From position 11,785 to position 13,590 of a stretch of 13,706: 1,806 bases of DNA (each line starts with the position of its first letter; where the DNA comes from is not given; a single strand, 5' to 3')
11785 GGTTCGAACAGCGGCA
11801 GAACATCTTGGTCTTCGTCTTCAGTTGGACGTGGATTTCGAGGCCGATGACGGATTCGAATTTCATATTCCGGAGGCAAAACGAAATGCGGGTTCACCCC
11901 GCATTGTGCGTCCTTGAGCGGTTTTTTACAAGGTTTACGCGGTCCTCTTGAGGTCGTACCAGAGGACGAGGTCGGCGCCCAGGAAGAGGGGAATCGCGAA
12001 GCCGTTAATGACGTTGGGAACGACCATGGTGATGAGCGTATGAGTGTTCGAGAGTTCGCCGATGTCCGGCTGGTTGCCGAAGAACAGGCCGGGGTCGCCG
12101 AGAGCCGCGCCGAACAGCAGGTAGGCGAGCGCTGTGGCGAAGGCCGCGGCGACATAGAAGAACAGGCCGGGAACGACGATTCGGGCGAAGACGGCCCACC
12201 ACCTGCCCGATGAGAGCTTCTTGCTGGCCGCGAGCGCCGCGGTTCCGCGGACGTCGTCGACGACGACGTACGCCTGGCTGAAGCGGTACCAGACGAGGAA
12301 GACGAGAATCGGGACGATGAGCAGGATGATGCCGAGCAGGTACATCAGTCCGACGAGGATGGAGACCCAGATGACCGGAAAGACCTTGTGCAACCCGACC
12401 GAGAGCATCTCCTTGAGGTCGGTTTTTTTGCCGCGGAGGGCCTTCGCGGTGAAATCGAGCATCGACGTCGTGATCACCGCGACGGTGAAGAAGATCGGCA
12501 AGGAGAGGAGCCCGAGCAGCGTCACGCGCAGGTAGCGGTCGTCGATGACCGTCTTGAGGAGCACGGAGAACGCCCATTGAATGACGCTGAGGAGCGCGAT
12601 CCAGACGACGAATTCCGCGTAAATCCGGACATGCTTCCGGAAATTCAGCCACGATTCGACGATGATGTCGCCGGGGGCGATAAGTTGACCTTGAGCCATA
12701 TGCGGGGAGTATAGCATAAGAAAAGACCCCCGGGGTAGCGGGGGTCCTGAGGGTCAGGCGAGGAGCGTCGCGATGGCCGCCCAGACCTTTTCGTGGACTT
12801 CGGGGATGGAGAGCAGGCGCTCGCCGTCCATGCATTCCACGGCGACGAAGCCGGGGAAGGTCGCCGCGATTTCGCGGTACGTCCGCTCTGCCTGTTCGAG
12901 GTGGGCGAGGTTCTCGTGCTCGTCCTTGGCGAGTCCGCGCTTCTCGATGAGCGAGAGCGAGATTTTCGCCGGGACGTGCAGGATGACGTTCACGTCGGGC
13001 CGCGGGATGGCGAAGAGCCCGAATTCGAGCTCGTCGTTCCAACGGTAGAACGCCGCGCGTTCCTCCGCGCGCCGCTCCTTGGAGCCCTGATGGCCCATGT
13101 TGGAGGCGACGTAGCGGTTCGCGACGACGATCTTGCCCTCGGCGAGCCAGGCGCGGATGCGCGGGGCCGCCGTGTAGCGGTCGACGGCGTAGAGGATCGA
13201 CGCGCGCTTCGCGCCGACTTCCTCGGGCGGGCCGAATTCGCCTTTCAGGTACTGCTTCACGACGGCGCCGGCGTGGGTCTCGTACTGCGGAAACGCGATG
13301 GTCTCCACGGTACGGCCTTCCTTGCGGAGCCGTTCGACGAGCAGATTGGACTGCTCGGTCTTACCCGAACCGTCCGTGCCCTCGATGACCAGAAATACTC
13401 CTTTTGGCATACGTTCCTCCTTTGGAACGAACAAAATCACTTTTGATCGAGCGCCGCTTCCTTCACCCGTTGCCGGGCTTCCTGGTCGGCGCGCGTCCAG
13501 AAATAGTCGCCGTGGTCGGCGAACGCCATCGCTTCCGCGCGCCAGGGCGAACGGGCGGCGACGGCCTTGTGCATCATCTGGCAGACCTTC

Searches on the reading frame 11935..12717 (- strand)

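Call 3: search_protein_families(library=pfam, proteins=[window:11935-12717:-], max_evalue=0.1)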
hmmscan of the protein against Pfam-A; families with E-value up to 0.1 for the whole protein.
window:11935-12717:- (260 aa): 2 families
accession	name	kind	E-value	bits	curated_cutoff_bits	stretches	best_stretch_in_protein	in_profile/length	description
PF06161.16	DUF975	-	0.051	13.9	34.8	0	69-177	50-200/243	Protein of unknown function (DUF975)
PF06790.16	UPF0259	-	0.075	13.2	31.4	1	106-193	122-206/248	Uncharacterised protein family (UPF0259)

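Call 10: search_protein_families(library=ncbifam, proteins=[window:11935-12717:-], max_evalue=0.1)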
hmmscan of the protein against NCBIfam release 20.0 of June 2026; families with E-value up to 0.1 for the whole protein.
window:11935-12717:- (260 aa): 0 families

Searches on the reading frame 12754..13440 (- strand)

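Call 3: search_protein_families(library=pfam, proteins=[window:12754-13440:-], max_evalue=0.1)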
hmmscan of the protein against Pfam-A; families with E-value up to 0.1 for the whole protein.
window:12754-13440:- (228 aa): 5 families
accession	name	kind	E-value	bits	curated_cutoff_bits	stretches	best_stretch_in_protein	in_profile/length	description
PF02223.23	Thymidylate_kin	-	1.3e-23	84.1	27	1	19-196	1-166/185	Thymidylate kinase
PF01712.25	dNK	-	1.9e-05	24.9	27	1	17-226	1-201/203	Deoxynucleoside kinase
PF13401.12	AAA_22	-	0.042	14.6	27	1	16-56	7-46/130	AAA domain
PF24883.2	NPHP3_N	-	0.05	14.2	24.8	1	15-51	23-59/164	Nephrocystin 3, N-terminal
PF13604.12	AAA_30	-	0.06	13.5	27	1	16-50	20-54/191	AAA domain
